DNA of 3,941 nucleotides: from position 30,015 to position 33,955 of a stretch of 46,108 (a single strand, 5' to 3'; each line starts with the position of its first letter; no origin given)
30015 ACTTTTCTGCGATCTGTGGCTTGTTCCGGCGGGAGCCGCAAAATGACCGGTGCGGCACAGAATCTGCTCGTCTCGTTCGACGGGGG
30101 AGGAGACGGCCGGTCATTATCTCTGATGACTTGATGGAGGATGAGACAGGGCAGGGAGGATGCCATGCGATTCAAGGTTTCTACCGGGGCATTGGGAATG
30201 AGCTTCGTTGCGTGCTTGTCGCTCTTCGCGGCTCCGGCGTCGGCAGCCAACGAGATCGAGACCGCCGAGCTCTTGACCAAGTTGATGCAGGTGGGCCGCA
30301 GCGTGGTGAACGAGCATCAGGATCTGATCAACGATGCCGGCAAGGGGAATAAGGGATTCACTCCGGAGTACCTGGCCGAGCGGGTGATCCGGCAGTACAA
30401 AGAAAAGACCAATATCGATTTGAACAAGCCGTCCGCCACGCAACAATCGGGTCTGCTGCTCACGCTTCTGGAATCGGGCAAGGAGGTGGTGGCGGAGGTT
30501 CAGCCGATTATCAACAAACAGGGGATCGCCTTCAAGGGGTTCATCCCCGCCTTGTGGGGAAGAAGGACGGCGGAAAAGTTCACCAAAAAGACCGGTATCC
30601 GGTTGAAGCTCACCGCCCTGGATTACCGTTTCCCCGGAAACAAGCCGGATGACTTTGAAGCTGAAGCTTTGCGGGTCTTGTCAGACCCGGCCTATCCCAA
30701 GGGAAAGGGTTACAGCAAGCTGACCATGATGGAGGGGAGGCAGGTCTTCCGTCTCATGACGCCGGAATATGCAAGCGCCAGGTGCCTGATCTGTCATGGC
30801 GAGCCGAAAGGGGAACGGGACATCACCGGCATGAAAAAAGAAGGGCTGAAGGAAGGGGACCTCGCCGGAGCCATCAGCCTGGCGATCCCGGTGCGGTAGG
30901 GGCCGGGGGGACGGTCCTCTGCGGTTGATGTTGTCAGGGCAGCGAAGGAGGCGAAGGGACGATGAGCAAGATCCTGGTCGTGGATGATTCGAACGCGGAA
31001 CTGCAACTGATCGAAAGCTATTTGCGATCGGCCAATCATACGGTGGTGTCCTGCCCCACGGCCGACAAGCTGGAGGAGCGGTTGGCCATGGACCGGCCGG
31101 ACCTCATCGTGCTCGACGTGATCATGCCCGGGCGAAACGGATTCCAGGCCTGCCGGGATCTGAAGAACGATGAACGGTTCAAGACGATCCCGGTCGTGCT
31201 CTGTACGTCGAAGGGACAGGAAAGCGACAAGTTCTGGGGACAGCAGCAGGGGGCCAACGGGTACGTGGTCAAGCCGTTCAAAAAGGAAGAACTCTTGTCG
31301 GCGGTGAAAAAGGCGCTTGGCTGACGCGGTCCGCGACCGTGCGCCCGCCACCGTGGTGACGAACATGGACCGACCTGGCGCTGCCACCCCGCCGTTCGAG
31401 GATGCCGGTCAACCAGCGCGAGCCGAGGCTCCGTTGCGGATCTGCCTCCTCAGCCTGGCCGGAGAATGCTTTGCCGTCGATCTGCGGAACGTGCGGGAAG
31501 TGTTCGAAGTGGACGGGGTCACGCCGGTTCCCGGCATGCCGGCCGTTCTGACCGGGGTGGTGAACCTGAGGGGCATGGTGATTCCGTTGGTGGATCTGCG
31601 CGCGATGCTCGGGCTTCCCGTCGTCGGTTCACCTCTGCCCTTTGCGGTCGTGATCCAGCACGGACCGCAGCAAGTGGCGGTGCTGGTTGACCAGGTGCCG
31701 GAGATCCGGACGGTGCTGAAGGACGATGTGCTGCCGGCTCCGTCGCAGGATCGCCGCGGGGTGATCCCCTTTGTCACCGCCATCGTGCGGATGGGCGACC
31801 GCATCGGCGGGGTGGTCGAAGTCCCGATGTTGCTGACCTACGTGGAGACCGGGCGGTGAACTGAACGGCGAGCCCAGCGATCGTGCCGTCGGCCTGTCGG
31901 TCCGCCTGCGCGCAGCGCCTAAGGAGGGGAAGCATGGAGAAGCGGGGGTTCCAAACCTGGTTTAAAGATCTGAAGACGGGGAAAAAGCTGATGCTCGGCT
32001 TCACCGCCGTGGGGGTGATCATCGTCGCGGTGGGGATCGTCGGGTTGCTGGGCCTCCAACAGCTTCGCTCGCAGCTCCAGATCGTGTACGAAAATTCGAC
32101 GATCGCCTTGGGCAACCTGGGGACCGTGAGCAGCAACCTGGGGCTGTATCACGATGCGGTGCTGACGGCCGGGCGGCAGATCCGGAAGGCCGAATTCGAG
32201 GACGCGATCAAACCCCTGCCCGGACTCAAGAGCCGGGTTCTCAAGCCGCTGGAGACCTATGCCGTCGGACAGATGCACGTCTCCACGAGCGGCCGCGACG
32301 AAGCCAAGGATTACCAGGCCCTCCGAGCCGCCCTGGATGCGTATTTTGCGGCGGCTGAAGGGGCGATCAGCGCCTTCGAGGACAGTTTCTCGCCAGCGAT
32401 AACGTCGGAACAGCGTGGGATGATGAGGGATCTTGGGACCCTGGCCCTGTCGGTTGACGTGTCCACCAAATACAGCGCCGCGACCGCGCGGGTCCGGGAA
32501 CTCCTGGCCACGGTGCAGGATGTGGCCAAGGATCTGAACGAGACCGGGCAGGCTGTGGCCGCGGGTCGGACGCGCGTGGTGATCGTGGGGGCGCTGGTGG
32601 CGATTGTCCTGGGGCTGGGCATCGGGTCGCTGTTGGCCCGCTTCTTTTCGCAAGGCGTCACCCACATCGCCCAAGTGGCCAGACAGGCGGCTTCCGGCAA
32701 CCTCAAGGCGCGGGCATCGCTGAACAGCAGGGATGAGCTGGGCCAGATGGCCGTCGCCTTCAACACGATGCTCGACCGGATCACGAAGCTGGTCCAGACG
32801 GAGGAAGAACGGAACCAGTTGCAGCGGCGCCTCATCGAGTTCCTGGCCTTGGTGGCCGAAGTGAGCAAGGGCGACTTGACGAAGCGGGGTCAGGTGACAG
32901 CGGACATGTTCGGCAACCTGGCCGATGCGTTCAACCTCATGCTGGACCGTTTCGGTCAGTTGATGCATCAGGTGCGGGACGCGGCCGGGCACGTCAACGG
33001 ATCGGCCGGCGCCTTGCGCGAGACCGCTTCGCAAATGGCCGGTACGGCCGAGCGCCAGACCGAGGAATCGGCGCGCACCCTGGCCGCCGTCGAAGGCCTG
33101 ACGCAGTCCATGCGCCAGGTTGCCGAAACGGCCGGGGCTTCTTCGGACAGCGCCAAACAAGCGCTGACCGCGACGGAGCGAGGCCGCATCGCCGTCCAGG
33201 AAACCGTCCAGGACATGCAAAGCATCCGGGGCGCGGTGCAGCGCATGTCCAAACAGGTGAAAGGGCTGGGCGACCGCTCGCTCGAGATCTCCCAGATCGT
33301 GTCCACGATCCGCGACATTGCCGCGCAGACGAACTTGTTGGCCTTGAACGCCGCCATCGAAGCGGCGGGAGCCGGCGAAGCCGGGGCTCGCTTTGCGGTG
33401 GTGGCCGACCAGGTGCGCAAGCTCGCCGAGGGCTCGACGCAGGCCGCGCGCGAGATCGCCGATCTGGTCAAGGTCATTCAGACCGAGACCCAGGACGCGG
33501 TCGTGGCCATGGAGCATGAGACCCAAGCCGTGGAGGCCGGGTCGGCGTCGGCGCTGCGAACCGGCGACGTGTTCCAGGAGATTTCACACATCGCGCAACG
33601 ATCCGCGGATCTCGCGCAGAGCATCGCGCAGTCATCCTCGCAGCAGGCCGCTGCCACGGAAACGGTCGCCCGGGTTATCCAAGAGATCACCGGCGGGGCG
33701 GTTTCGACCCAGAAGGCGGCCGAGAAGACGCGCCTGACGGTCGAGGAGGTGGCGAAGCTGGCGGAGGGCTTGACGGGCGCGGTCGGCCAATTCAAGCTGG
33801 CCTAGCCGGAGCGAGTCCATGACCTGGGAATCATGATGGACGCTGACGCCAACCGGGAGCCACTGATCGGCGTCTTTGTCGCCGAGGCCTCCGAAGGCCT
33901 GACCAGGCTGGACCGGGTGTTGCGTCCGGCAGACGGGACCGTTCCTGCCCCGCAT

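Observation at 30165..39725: A Pil-Chp-like chemosensory cluster lacks CheB and CheR but has three CheW-like genes, an extra receiver/coiled-coil protein and an Hpt-like protein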

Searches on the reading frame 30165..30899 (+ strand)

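Call 4: search_protein_families(library=pfam, proteins=[window:30165-30899:+], max_evalue=0.01)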
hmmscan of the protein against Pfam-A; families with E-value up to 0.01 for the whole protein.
window:30165-30899:+ (244 aa): 1 family
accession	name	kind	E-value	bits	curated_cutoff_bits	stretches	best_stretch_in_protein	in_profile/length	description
PF11845.13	Tll0287-like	-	3.1e-23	83.2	24.1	1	90-242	7-144/144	Tll0287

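Call 27: search_protein_families(library=ncbifam, proteins=[window:30165-30899:+], max_evalue=0.01)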
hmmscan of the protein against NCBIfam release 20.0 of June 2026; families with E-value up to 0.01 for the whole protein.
window:30165-30899:+ (244 aa): 0 families

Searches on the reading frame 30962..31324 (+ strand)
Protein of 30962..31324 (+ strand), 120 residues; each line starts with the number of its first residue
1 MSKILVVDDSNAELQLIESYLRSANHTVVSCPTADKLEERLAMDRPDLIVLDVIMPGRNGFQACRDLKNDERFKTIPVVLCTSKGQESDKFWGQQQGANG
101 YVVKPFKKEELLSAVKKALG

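Call 4: search_protein_families(library=pfam, proteins=[window:30962-31324:+], max_evalue=0.01)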
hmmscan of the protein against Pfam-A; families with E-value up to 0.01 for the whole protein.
window:30962-31324:+ (120 aa): 1 family
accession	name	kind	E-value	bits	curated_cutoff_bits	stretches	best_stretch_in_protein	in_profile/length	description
PF00072.30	Response_reg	-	7.8e-26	90.9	30.2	1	4-116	1-111/111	Response regulator receiver domain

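Call 27: search_protein_families(library=ncbifam, proteins=[window:30962-31324:+], max_evalue=0.01)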
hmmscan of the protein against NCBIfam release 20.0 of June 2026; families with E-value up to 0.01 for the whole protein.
window:30962-31324:+ (120 aa): 97 families (the best 25 are shown)
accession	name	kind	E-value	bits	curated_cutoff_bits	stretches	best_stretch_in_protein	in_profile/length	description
TIGR02154.1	PhoB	equivalog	5.6e-28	97.8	296.2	1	2-118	3-119/226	phosphate regulon transcriptional regulator PhoB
NF007135.0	PRK09581.1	equivalog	4.6e-25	88.3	474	1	2-116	3-117/457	PleD family two-component system response regulator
NF007005.1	PRK09468.1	equivalog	1.2e-24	87.1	331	1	2-118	4-118/237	osmolarity response regulator transcription factor OmpR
NF040689.1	MtrAB_MtrA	equivalog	3.6e-22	78.8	300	1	4-118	1-112/219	MtrAB system response regulator MtrA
NF033117.2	vanR_ACDEGLN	exception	1.3e-20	74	350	1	4-119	1-113/226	VanR-ABDEGLN family response regulator transcription factor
NF007982.1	PRK10710.1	equivalog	6.2e-20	71.8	380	1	2-118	8-121/235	envelope stress response regulator BaeR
NF040534.1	resp_reg_YycF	equivalog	1.2e-19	70.5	340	1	3-119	2-115/231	response regulator YycF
NF045944.1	ResRegRpaBCyano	equivalog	1.6e-19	70.2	330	1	5-117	1-110/229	response regulator transcription factor RpaB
NF008296.0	PRK11083.1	equivalog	2.7e-19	69.5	273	1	2-119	4-118/228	two-component system response regulator CreB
NF053854.1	RespRegPhoBBctds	equivalog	3.1e-19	69.2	270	1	4-117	1-113/225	two-component system response regulator PhoB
NF000401.1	vanR-A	exception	5.6e-19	68.5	500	1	2-119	3-117/231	vancomycin resistance response regulator transcription factor VanR-A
NF041367.1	CheY_Halo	equivalog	5.5e-18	65.4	200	1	4-117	1-112/114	chemotaxis protein CheY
NF007546.0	PRK10161.1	equivalog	1.3e-17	64.2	471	1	3-117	4-118/229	phosphate response regulator transcription factor PhoB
NF008034.0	PRK10766.1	equivalog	2.3e-17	63.3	275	1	3-118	4-116/231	two-component system response regulator TorR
NF007977.0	PRK10701.1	equivalog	5.3e-17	62.1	330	1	1-112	1-109/241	two-component system response regulator RstA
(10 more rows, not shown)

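Call 57: search_solved_structures(query=window:30962-31324:+, max_evalue=1e-12)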
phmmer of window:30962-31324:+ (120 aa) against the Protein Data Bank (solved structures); distinct sequences matched with E-value up to 1e-12: 42.
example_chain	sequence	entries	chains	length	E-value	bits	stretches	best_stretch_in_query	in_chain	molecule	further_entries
9g85_A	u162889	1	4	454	1.9e-24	89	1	2-115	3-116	Response regulator PleD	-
2wb4_A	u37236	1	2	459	2e-24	88.9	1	2-115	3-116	DIGUANYLATE CYCLASE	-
9g86_A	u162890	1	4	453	2.1e-24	88.9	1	2-115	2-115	Response regulator PleD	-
1w25_A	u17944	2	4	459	2.2e-24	88.8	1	2-115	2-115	STALKED-CELL DIFFERENTIATION CONTROLLING PROTEIN | RESPONSE REGULATOR PLED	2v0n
9dvt_R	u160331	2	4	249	1.4e-19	73.4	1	3-117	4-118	DNA-binding dual master transcriptional regulator RpaA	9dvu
3t6k_A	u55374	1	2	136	1.7e-19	73.1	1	4-119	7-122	Response regulator receiver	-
1mvo_A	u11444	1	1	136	1.7e-18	69.9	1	2-118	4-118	PhoP response regulator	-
3f6p_A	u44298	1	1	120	1.9e-18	69.7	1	3-117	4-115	Transcriptional regulatory protein yycF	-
2zwm_A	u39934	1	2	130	2.5e-18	69.3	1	3-117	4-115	Transcriptional regulatory protein yycF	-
4b09_A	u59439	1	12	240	7.2e-18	67.8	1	3-118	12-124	TRANSCRIPTIONAL REGULATORY PROTEIN BAER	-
1zes_A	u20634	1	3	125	2.8e-17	65.9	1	3-117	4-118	Phosphate regulon transcriptional regulatory protein phoB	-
3dge_C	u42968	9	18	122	2.9e-17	65.9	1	2-119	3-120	Response regulator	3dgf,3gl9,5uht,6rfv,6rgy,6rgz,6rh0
6azr_B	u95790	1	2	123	2.9e-17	65.8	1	2-119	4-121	Chemotaxis regulator-transmits chemoreceptor signals to flagelllar motor components CheY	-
1b00_A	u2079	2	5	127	3e-17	65.8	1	3-117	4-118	PHOSPHATE REGULON TRANSCRIPTIONAL REGULATORY PROTEIN PHOB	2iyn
4ja2_A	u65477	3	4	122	3.3e-17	65.7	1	2-119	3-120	Response regulator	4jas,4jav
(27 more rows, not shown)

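Call 63: find_homologous_proteins(query=window:30962-31324:+, max_evalue=1e-20)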
Query window:30962-31324:+ (120 aa): 1517 proteins with E <= 1e-20 among 1695 candidates; the best 120 are listed.
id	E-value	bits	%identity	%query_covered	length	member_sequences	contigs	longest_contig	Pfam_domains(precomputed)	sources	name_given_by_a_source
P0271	8.4e-73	259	100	100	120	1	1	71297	PF00072.31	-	-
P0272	7.9e-65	234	90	100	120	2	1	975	PF00072.31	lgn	-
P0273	1.7e-63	229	87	99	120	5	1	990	PF00072.31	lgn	-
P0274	4.5e-63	228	87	99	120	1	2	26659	PF00072.31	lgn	-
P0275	6.4e-63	228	85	100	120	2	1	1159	PF00072.31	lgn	-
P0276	1.2e-62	227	85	100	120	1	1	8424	PF00072.31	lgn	-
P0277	2.7e-62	226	85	99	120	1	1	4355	PF00072.31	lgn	-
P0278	4.5e-62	225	84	100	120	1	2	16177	PF00072.31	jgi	jgi:twitching motility two-component system response regulator PilH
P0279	7.0e-62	224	85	99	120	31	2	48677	PF00072.31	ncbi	-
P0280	7.0e-62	224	85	99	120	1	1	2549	PF00072.31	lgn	-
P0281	1.1e-61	224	86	100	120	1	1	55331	PF00072.31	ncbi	ncbi:MAG: response regulator [Nitrospirota bacterium]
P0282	1.3e-61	223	85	99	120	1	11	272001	PF00072.31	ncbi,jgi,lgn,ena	jgi:DNA-binding response OmpR family regulator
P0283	2.2e-61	223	86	99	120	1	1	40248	PF00072.31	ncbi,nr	ncbi:MAG: response regulator [Nitrospirae bacterium]|nr:response regulator [Nitrospirota bacterium]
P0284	2.3e-61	223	83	99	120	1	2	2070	PF00072.31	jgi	jgi:twitching motility two-component system response regulator PilH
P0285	2.6e-61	222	84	99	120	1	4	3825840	PF00072.31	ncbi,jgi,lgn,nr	ncbi:MAG TPA: response regulator [Nitrospiraceae bacterium]|jgi:DNA-binding response OmpR family reg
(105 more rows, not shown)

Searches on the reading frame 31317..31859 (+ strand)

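Call 4: search_protein_families(library=pfam, proteins=[window:31317-31859:+], max_evalue=0.01)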
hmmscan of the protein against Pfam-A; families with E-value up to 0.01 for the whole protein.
window:31317-31859:+ (180 aa): 1 family
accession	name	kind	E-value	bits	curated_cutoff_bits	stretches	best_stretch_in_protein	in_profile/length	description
PF01584.24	CheW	-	2e-28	99.2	23.5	1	44-174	4-135/138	CheW-like domain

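Call 27: search_protein_families(library=ncbifam, proteins=[window:31317-31859:+], max_evalue=0.01)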
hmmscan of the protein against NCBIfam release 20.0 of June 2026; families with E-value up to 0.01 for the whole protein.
window:31317-31859:+ (180 aa): 1 family
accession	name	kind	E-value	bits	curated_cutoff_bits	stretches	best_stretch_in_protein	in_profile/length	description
NF007903.0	PRK10612.1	equivalog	2.4e-13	50.2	260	1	44-174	21-152/167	chemotaxis protein CheW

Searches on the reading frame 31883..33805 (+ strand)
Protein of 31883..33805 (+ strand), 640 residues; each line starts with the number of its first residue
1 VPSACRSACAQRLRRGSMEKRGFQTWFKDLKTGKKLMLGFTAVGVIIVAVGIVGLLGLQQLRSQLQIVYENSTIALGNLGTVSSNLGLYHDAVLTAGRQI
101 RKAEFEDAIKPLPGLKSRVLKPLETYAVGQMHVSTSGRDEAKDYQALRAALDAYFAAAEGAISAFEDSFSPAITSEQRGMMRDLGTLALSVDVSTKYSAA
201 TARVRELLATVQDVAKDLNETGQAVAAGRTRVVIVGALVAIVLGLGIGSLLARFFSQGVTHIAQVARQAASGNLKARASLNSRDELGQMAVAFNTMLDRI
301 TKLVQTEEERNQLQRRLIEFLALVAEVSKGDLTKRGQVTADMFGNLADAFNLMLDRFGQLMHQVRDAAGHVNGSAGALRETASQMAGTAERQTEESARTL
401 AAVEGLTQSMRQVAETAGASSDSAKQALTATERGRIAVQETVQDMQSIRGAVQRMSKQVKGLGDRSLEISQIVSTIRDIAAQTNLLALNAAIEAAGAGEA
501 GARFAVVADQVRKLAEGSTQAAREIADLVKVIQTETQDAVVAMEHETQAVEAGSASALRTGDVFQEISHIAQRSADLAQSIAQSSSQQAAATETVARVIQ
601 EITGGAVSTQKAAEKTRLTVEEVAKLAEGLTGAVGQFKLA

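Call 4: search_protein_families(library=pfam, proteins=[window:31883-33805:+], max_evalue=0.01)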
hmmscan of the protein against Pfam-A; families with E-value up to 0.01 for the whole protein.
window:31883-33805:+ (640 aa): 4 families
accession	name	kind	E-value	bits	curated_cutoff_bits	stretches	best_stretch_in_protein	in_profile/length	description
PF00015.26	MCPsignal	-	1.6e-38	132.7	34.6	1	421-603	1-169/172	Methyl-accepting chemotaxis protein (MCP) signalling domain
PF00672.30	HAMP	-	4e-14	53.1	25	1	250-301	1-52/53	HAMP domain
PF12729.13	4HB_MCP_1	-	3.3e-10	40.3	27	1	29-94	1-66/181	Four helix bundle sensory module for signal transduction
PF02203.21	TarH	-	0.0027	18.1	25.2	1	34-86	9-61/177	Tar ligand binding domain homologue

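Call 26: search_solved_structures(query=window:31883-33805:+, max_evalue=1e-10, show_alignments=2)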
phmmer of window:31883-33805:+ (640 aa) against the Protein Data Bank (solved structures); distinct sequences matched with E-value up to 1e-10: 10.
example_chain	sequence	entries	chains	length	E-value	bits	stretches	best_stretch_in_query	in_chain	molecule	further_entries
6s18_A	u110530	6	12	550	6.4e-21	78.3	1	336-638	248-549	Aromatic acid chemoreceptor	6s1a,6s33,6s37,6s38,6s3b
2ch7_A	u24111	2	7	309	4.5e-20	75.5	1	395-634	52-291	METHYL-ACCEPTING CHEMOTAXIS PROTEIN | Methyl-accepting chemotaxis protein 2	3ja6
3ja6_H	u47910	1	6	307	6.2e-20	75.1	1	395-634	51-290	Methyl-accepting chemotaxis protein 2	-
2ch7_B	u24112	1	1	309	6.3e-20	75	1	395-634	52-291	METHYL-ACCEPTING CHEMOTAXIS PROTEIN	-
8c5v_I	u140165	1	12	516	4.5e-19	72.2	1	323-618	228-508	Methyl-accepting chemotaxis protein I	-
6s1k_E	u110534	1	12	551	5.5e-19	71.9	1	323-618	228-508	Methyl-accepting chemotaxis protein I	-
3zx6_A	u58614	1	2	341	3.2e-18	69.4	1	313-618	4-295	HAMP, METHYL-ACCEPTING CHEMOTAXIS PROTEIN I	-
31cj_A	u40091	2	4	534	7.6e-15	58.3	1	345-603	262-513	Aerotaxis receptor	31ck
1qu7_A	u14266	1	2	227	2.4e-14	56.6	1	390-632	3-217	METHYL-ACCEPTING CHEMOTAXIS PROTEIN I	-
3g6b_A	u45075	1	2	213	4.7e-11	45.8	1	447-601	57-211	Methyl-accepting chemotaxis protein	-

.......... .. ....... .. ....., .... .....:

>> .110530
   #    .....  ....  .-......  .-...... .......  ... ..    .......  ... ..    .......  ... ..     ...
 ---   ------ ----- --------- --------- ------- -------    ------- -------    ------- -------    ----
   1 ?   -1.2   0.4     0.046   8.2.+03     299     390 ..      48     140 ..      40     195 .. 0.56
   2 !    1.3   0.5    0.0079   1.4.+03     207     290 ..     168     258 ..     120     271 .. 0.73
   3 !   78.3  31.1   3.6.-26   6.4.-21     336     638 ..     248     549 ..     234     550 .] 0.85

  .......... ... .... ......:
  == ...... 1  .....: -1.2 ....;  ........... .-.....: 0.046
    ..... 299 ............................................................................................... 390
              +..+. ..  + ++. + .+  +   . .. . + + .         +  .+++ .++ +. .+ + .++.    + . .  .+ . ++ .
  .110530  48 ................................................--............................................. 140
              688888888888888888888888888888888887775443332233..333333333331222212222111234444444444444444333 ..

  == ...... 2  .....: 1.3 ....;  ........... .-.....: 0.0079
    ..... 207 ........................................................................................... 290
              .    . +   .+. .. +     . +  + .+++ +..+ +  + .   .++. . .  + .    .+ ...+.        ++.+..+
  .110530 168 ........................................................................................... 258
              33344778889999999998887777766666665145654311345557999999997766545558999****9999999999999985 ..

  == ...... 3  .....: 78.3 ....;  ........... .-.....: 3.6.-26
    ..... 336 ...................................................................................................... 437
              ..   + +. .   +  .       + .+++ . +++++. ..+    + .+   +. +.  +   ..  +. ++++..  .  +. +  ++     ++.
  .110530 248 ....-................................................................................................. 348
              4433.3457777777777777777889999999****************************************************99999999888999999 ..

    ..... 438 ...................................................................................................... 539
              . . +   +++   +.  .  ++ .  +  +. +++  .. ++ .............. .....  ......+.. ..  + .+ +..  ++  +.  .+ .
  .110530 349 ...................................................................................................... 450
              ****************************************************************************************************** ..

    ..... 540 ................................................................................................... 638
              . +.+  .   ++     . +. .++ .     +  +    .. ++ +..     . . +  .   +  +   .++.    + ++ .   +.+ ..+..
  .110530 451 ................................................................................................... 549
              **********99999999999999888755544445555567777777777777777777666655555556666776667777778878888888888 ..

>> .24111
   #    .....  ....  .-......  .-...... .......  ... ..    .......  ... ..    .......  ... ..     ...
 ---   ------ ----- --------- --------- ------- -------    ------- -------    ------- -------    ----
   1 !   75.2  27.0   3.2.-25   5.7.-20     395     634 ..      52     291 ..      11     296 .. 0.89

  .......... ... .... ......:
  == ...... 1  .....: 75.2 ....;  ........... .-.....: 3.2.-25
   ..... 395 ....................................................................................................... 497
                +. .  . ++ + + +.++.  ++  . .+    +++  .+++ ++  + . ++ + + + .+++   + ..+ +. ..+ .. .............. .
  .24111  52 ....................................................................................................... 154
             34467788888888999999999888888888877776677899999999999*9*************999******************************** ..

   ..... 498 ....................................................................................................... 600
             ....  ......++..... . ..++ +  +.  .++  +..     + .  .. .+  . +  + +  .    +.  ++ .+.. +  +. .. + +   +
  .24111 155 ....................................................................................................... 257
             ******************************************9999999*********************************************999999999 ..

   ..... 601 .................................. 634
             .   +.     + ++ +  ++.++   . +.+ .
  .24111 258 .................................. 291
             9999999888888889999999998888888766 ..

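Call 27: search_protein_families(library=ncbifam, proteins=[window:31883-33805:+], max_evalue=0.01)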
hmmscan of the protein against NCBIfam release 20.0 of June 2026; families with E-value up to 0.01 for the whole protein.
window:31883-33805:+ (640 aa): 18 families
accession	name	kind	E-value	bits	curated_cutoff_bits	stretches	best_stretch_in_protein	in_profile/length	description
NF058645.1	MCPCtpMPsAe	equivalog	1.1e-50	173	900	2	328-638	246-557/558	methyl-accepting chemotaxis protein CtpM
NF041847.1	transduc_aer2_vibrio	equivalog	3e-29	101.8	1200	1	321-603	463-718/804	aerotaxis transducer Aer2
NF047851.1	MCPCitTducer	equivalog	3.1e-26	92.6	900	2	313-614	217-489/553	methyl-accepting chemotaxis citrate transducer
NF011622.0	PRK15048.1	equivalog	7.3e-25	88.1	900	1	310-640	213-516/553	methyl-accepting chemotaxis protein II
NF011615.0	PRK15041.1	equivalog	2.5e-24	85.9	947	1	323-637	228-515/554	methyl-accepting chemotaxis protein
NF050802.1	AspChtxCcaA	equivalog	8.7e-19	67.3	1300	1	361-549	481-652/700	aspartate chemotaxis receptor CcaA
NF007309.0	PRK09793.1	equivalog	1.9e-17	63.4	903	1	383-616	285-501/533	methyl-accepting chemotaxis protein IV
NF033092.0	HK_WalK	equivalog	4.8e-12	45.2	725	1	230-315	176-262/594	cell wall metabolism sensor histidine kinase WalK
NF040691.1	MtrAB_MtrB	equivalog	9.3e-11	41.4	450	1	230-318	187-275/507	MtrAB system histidine kinase MtrB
NF053592.1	HK_near_YfiR_like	equivalog_domain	1.5e-09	37.7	194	1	232-301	152-222/223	sensor histidine kinase, YfiR-like protein-associated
NF041210.1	his_kin_PieS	equivalog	2.6e-06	26.7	850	1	233-334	169-267/474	two component system sensor histidine kinase PieS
NF007898.0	PRK10604.1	equivalog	3.6e-06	26.4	478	1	231-306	135-211/433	two-component system sensor histidine kinase RstB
NF012226.0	AdeS_HK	equivalog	2.6e-05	23.5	500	1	231-306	64-137/353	two-component sensor histidine kinase AdeS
NF011874.0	PRK15347.1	equivalog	3e-05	22.3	852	1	242-310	307-376/921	two component system sensor kinase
NF012163.2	BaeS_SmeS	equivalog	8e-05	21.7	500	1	232-312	167-242/457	sensor histidine kinase efflux regulator BaeS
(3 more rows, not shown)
